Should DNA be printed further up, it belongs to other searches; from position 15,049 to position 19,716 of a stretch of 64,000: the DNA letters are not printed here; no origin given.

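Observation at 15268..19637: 4.4-kb direct repeat 9.8 kb apart with mosaic identity: concerted evolution and a recombination substrate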

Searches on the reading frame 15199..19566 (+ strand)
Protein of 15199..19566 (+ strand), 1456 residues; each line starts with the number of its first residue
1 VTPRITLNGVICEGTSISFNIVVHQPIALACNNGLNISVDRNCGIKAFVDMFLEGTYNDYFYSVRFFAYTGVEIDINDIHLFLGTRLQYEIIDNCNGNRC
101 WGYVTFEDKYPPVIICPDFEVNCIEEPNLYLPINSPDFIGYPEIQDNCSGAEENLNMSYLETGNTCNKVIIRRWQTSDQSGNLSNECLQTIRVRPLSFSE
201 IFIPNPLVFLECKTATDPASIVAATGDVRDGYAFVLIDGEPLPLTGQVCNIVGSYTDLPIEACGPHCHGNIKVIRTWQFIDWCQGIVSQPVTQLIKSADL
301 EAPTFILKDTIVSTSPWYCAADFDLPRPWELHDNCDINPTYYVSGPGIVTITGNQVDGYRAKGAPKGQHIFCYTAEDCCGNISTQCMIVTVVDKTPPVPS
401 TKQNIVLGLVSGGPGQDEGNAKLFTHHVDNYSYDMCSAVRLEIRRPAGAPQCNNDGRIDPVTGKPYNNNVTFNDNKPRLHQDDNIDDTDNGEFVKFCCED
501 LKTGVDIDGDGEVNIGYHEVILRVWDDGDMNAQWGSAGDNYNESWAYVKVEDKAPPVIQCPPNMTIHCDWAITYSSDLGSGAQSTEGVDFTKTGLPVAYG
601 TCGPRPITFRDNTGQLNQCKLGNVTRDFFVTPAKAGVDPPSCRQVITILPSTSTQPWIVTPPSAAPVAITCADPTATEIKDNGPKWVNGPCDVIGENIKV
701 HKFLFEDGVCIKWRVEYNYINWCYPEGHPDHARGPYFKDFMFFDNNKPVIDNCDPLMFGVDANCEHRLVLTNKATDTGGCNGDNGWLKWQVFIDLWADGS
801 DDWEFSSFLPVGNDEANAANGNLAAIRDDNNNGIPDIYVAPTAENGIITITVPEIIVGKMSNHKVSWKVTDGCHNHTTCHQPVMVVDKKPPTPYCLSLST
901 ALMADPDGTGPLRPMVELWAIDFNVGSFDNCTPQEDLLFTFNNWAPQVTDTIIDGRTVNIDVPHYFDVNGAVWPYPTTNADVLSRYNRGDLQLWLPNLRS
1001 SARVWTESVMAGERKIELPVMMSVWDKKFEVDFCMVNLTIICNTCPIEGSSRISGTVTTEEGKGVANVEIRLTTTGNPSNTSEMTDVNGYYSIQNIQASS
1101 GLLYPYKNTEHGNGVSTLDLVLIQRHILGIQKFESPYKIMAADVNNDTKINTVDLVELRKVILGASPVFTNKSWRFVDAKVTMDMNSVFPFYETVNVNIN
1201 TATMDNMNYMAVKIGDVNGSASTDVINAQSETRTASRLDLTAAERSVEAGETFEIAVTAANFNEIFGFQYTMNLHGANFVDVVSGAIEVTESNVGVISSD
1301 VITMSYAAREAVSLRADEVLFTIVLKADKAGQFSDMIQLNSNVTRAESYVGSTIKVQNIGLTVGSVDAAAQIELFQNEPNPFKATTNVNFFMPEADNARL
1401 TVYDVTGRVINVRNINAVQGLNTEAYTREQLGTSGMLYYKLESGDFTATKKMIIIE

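Call 15: find_homologous_proteins(query=window:15268-19566:+, max_evalue=1e-10)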
Query window:15268-19566:+ (1433 aa): 234 proteins with E <= 1e-10 among 8000 candidates; the best 120 are listed.
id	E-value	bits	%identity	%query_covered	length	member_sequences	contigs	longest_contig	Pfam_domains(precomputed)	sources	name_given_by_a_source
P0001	0.0e+0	2884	85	100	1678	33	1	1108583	PF23237.2,PF00404.25,PF18962.8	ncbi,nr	ncbi:MAG: T9SS type A sorting domain-containing protein [Saprospiraceae bacterium]|nr:T9SS type A so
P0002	0.0e+0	2751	82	100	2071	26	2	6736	PF22352.3,PF00404.25,PF18962.8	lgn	-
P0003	0.0e+0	2547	76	100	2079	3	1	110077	PF22352.3,PF18962.8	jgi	jgi:hypothetical protein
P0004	0.0e+0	2405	71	100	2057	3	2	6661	PF00404.25,PF18962.8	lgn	-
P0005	0.0e+0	2317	69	100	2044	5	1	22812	PF00404.25,PF00963.25,PF18962.8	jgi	jgi:hypothetical protein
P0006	0.0e+0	2296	70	98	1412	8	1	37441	PF00404.25,PF18962.8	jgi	jgi:hypothetical protein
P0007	0.0e+0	1956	60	100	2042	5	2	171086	PF22352.3,PF00963.25,PF18962.8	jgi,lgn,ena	-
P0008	0.0e+0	1533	53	90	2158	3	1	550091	PF00404.25,PF02494.23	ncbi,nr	ncbi:MAG: T9SS type A sorting domain-containing protein [Saprospiraceae bacterium]|nr:T9SS type A so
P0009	0.0e+0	1515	50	100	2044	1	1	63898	PF18962.8,PF13620.13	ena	-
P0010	0.0e+0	1504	50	100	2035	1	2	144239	PF22352.3,PF00404.25,PF18962.8,PF13620.13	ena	-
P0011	0.0e+0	1502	51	91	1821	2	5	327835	PF00404.25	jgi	jgi:hypothetical protein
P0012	0.0e+0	1426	48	100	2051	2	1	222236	PF13620.13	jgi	jgi:hypothetical protein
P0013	0.0e+0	1269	47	100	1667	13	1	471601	PF00404.25,PF18962.8,PF13620.13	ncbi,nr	ncbi:MAG: T9SS type A sorting domain-containing protein [Saprospiraceae bacterium]|nr:T9SS type A so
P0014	0.0e+0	1263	47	100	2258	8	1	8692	PF00404.25,PF18962.8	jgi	-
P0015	0.0e+0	1263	47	100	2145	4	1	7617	PF00404.25,PF18962.8,PF13750.13,PF13620.13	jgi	-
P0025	0.0e+0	1098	88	36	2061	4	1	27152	PF26689.1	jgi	jgi:hypothetical protein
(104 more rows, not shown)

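Call 16: find_encoding_contigs(protein=P0001, flank=10000, max_places=6)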
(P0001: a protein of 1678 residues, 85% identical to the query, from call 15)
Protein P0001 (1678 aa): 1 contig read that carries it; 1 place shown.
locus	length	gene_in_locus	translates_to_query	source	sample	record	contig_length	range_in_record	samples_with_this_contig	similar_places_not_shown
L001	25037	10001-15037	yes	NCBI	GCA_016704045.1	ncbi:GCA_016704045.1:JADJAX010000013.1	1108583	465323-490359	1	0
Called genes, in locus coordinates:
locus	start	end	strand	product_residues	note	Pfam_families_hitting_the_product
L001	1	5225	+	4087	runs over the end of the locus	PF13574:Reprolysin_2, PF13582:Reprolysin_3, PF13583:Reprolysin_4, PF13688:Reprolysin_5, PF12810:ALK_LTK_GRD, PF26689:FIDD, PF13620:CarboxypepD_reg (weak), PF00404:Dockerin_1 (weak), +1 more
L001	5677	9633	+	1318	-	PF07504:FTP (weak), PF02128:Peptidase_M36, PF01483:P_proprotein, PF23237:HYR_4C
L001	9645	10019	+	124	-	PF23237:HYR_4C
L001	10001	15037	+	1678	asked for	PF23237:HYR_4C, PF00404:Dockerin_1 (weak), PF18962:Por_Secre_tail (faint)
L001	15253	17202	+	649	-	PF13145:Rotamase_2 (weak), PF13616:Rotamase_3, PF00639:Rotamase, PF13616:Rotamase_3, PF00639:Rotamase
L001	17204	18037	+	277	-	-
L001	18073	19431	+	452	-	PF13624:SurA_N_3 (faint), PF13145:Rotamase_2 (faint), PF00639:Rotamase, PF13616:Rotamase_3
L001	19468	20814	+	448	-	PF01979:Amidohydro_1, PF12890:DHOase (weak)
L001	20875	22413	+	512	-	PF00117:GATase, PF07722:Peptidase_C26 (weak), PF02540:NAD_synthase (weak), PF00958:GMP_synt_C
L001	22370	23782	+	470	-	PF01094:ANF_receptor (weak)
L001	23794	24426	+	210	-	PF00588:SpoU_methylase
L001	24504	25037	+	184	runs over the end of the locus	-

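Call 22: find_related_loci(query=window:15268-19566:+, collection=genome_contigs, flank=10000)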
Query window:15268-19566:+ (1433 aa) in genome_contigs; peptide patterns used: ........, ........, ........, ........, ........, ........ (x = any residue, [..] = any of these).
10 stretches matched a pattern; 7 encode a relative of the query (tblastn E <= 1e-3); 5 distinct loci.
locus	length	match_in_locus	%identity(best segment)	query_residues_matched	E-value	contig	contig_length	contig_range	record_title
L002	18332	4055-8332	73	1-1433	0e+0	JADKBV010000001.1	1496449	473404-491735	MAG: Saprospiraceae bacterium isolate OdNE_18-Q3-R46-58_BAT3C.84 tig00000228-10-14928080, whole genome shotgun sequence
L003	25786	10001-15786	70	1-1433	0e+0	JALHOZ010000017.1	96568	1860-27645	MAG: Saprospiraceae bacterium isolate bin.200 c_000000001387, whole genome shotgun sequence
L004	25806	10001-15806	70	3-1433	0e+0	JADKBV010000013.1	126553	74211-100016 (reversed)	MAG: Saprospiraceae bacterium isolate OdNE_18-Q3-R46-58_BAT3C.84 tig00229674-10-1262950, whole genome shotgun sequence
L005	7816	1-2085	69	738-1433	0e+0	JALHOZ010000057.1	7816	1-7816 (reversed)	MAG: Saprospiraceae bacterium isolate bin.200 c_000000032025, whole genome shotgun sequence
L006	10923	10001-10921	72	1-307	6e-146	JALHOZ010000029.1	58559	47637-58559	MAG: Saprospiraceae bacterium isolate bin.200 c_000000002761, whole genome shotgun sequence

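Call 28: find_encoding_contigs(protein=P0002, flank=10000, max_places=4)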
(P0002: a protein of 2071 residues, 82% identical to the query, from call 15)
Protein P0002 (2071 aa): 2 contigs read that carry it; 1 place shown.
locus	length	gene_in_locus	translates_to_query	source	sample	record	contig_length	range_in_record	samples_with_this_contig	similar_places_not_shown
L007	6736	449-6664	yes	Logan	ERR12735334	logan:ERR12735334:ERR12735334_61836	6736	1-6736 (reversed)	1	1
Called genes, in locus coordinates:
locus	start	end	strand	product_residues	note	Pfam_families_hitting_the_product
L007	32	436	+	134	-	-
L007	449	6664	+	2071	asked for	PF22352:K319L-like_PKD (faint), PF00404:Dockerin_1 (weak), PF18962:Por_Secre_tail (faint)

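Call 29: find_encoding_contigs(protein=P0003, flank=10000, max_places=3)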
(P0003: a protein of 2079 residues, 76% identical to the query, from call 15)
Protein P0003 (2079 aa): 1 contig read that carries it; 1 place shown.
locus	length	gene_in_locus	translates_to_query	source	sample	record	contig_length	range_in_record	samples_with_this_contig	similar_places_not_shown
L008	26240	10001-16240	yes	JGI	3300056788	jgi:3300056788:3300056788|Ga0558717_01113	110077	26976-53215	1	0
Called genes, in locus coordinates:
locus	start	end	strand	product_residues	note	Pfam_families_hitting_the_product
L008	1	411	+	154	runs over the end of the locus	-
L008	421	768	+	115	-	PF02627:CMD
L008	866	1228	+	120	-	-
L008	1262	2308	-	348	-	PF01261:AP_endonuc_2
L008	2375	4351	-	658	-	PF00676:E1_dh, PF13292:DXP_synthase_N (weak), PF02779:Transket_pyr, PF02780:Transketolase_C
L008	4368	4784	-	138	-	PF01475:FUR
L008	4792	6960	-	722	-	PF00133:tRNA-synt_1, PF09334:tRNA-synt_1g, PF19303:Anticodon_3, PF08264:Anticodon_1 (weak), PF01588:tRNA_bind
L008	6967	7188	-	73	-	-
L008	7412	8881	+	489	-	-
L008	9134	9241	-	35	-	-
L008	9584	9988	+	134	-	-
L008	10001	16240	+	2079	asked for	PF22352:K319L-like_PKD (faint), PF18962:Por_Secre_tail (weak)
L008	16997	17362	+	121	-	-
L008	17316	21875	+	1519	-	PF02494:HYR (faint), PF00059:Lectin_C (faint), PF00404:Dockerin_1 (weak), PF00963:Cohesin (weak), PF18962:Por_Secre_tail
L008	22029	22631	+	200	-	-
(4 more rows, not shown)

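Call 30: find_encoding_contigs(protein=P0025, flank=10000, max_places=3)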
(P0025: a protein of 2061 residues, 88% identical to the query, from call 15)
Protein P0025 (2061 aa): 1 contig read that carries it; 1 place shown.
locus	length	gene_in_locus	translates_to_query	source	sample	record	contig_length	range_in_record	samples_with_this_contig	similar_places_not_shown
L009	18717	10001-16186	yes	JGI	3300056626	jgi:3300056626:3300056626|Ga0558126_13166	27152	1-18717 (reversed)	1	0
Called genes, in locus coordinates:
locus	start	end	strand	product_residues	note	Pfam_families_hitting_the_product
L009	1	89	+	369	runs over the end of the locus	PF01656:CbiA, PF13500:AAA_26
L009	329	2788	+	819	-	PF13620:CarboxypepD_reg, PF13715:CarbopepD_reg_2, PF07715:Plug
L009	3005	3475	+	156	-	PF12867:DinB_2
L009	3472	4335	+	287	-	PF00682:HMGL-like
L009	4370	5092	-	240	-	PF28558:TilS_SCL, PF11734:TilS_C (weak)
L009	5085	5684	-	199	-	PF01171:ATP_bind_3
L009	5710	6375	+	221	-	-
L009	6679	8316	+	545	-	PF13583:Reprolysin_4, PF13688:Reprolysin_5, PF13574:Reprolysin_2, PF13582:Reprolysin_3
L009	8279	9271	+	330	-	-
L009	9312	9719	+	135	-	-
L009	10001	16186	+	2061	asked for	PF26689:FIDD (weak)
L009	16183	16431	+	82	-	-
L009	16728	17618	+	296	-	-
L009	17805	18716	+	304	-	?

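Call 34: list_cluster_members(proteins=[P0002, P0001])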
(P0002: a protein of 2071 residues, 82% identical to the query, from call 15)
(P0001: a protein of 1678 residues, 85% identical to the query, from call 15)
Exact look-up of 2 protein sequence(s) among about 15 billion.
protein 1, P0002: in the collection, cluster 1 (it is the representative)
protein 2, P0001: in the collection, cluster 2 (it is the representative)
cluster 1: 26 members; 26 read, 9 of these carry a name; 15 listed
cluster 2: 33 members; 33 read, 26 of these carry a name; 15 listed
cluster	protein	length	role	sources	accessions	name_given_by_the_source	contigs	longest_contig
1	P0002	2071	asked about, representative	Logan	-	-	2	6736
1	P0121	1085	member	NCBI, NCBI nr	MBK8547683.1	MAG: hypothetical protein IPL63_09960 [Saprospiraceae bacterium] | hypothetical protein [Saprospiraceae bacterium]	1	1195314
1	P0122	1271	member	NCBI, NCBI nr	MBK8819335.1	MAG: hypothetical protein IPN49_09695 [Saprospiraceae bacterium] | hypothetical protein [Saprospiraceae bacterium]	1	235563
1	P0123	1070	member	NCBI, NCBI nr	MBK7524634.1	MAG: T9SS type A sorting domain-containing protein [Saprospiraceae bacterium] | T9SS type A sorting domain-containing protein [Saprospiraceae bacterium]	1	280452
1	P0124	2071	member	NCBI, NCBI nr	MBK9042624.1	MAG: T9SS type A sorting domain-containing protein [Saprospiraceae bacterium] | T9SS type A sorting domain-containing protein [Saprospiraceae bacterium]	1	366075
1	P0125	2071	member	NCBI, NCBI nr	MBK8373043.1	MAG: T9SS type A sorting domain-containing protein [Saprospiraceae bacterium] | T9SS type A sorting domain-containing protein [Saprospiraceae bacterium]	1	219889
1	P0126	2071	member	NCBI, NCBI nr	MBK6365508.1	MAG: T9SS type A sorting domain-containing protein [Saprospiraceae bacterium] | T9SS type A sorting domain-containing protein [Saprospiraceae bacterium]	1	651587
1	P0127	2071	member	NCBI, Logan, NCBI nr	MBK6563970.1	MAG: T9SS type A sorting domain-containing protein [Saprospiraceae bacterium] | T9SS type A sorting domain-containing protein [Saprospiraceae bacterium]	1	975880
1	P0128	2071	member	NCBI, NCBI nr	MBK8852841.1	MAG: T9SS type A sorting domain-containing protein [Saprospiraceae bacterium] | T9SS type A sorting domain-containing protein [Saprospiraceae bacterium]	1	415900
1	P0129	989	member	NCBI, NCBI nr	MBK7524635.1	MAG: hypothetical protein IPI53_10920 [Saprospiraceae bacterium] | hypothetical protein [Saprospiraceae bacterium]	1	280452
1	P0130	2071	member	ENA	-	-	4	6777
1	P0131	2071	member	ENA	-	-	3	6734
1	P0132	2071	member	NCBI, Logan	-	-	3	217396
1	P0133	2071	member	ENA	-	-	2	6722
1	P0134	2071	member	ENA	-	-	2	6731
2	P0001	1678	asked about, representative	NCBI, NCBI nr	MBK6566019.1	MAG: T9SS type A sorting domain-containing protein [Saprospiraceae bacterium] | T9SS type A sorting domain-containing protein [Saprospiraceae bacterium]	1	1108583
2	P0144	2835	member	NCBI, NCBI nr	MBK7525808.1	MAG: M36 family metallopeptidase [Saprospiraceae bacterium] | M36 family metallopeptidase [Saprospiraceae bacterium]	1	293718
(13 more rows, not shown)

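Call 35: find_encoding_contigs(protein=P0122, flank=8000, max_places=2)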
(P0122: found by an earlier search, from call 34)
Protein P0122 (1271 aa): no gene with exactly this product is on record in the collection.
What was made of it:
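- Tried and rejected: The look-up of the window MAG's own C fragment (P0122) found no contig (call 35).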
